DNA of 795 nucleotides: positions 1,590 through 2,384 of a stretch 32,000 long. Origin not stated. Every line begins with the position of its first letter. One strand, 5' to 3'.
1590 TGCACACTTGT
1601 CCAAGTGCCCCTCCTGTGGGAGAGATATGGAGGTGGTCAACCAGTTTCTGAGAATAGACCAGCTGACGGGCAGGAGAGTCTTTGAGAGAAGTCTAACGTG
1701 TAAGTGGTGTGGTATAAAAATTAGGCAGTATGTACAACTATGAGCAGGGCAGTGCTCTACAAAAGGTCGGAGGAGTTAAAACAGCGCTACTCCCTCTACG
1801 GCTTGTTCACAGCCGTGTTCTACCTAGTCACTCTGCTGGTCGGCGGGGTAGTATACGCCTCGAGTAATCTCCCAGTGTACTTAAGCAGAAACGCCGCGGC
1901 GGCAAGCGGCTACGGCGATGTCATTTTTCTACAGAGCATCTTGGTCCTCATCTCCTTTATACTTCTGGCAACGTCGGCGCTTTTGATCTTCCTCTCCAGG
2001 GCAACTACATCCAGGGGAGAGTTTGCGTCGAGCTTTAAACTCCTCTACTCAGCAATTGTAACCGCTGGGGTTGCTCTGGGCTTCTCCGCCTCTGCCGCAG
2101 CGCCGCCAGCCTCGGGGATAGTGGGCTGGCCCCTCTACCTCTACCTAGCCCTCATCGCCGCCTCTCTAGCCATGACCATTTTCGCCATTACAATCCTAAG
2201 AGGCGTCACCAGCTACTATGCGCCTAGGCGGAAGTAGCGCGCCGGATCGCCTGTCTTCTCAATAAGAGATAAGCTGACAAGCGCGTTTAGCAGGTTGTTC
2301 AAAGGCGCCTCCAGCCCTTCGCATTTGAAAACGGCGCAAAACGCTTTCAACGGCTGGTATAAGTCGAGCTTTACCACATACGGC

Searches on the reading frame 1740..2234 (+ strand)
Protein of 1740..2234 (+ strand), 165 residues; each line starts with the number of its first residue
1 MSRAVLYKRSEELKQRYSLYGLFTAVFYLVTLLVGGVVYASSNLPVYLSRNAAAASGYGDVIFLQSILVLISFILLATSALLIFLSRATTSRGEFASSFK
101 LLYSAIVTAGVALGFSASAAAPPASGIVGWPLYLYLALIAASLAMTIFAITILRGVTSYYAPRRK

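Call 62: find_encoding_contigs(protein=window:1740-2234:+, flank=10000, max_places=4)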
Protein window:1740-2234:+ (165 aa): 23 contigs read that carry it; 4 places shown.
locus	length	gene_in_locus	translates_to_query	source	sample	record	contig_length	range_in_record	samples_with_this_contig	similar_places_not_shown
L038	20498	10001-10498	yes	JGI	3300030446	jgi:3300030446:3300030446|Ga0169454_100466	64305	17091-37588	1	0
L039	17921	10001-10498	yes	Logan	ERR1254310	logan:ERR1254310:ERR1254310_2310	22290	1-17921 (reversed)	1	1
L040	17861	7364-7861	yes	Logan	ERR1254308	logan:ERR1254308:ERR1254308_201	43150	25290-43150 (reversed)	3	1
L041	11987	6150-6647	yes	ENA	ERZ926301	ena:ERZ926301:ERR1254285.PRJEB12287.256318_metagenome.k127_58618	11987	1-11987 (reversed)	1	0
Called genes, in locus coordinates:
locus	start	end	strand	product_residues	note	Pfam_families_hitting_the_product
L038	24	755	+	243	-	PF20143:NAD_kinase_C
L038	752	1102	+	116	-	PF01850:PIN (weak), PF17146:PIN_6, PF11848:DUF3368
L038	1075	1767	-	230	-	-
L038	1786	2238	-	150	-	PF04027:DUF371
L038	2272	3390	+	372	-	PF00579:tRNA-synt_1b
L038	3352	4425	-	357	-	PF01494:FAD_binding_3 (faint)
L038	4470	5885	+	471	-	PF01966:HD, PF19276:HD_assoc_2 (faint)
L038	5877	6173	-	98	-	-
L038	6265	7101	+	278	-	PF01564:Spermine_synth (weak), PF03602:Cons_hypoth95, PF08241:Methyltransf_11 (faint), PF13649:Methyltransf_25 (weak)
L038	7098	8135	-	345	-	PF01321:Creatinase_N (faint), PF00557:Peptidase_M24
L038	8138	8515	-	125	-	PF04266:ASCH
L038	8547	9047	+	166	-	-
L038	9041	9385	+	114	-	PF01978:TrmB, PF12802:MarR_2, PF01325:Fe_dep_repress, PF13412:HTH_24, PF24034:DUF7343, PF01022:HTH_5 (weak), PF09339:HTH_IclR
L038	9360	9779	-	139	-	-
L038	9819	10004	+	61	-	-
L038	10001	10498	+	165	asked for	-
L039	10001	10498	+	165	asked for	-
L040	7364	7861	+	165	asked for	-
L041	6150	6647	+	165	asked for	-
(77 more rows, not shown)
